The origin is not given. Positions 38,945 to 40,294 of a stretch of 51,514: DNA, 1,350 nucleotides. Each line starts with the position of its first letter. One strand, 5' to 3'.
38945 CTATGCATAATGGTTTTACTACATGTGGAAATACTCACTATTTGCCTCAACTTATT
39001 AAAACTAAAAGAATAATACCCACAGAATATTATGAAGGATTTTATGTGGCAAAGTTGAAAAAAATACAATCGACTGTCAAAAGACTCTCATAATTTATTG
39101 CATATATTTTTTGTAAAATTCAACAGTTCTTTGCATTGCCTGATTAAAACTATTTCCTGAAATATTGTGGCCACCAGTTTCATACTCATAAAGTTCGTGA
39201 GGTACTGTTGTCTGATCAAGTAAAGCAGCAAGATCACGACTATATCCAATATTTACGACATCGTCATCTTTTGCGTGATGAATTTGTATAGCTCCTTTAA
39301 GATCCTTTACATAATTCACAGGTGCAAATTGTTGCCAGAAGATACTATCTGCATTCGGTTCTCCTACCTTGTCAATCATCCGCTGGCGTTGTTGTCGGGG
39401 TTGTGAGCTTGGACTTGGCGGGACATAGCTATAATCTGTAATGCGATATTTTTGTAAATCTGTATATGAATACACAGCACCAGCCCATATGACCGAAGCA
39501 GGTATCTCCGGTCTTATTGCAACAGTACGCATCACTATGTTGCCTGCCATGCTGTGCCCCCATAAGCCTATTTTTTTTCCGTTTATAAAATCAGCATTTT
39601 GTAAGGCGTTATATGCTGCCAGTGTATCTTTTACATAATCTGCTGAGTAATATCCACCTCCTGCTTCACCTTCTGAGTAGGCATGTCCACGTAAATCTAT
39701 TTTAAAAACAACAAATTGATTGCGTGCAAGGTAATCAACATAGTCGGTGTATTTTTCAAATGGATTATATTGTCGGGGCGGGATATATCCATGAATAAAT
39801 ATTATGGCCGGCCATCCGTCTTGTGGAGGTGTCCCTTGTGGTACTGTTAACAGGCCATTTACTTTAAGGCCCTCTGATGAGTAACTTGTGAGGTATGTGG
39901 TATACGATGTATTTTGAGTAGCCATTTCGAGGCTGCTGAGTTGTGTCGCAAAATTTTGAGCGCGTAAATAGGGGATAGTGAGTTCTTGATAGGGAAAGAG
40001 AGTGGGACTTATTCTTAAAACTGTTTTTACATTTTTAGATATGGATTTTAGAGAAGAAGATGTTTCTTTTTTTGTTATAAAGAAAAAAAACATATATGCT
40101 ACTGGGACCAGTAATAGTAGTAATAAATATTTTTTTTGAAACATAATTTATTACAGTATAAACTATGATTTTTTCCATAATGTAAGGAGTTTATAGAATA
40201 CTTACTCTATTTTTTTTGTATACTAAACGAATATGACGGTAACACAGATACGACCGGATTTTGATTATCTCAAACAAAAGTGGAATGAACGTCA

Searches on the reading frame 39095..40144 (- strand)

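Call 69: search_protein_families(library=pfam, proteins=[window:39095-40144:-], max_evalue=0.00001)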
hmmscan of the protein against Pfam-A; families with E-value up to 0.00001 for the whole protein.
window:39095-40144:- (349 aa): 7 families
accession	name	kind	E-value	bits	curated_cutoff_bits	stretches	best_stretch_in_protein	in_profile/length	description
PF12146.15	Hydrolase_4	-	2.3e-15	57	27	1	114-227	7-113/239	Serine aminopeptidase, S33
PF00561.26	Abhydrolase_1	-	9.9e-13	48.7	25.8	1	112-229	1-111/245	alpha/beta hydrolase fold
PF00326.27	Peptidase_S9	-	9.8e-11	42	22.6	1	137-348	8-210/213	Prolyl oligopeptidase family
PF12697.13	Abhydrolase_6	-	7.7e-07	30.4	26.3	1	114-239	1-94/217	Alpha/beta hydrolase family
PF01738.24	DLH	-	1.3e-06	28.6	21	0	108-223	10-130/217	Dienelactone hydrolase family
PF20434.5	BD-FAE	-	3.7e-06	27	26.8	0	111-308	13-214/215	BD-FAE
PF08840.17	BAAT_C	-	9.7e-06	26.2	20.9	0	177-329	9-161/210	BAAT / Acyl-CoA thioester hydrolase C terminal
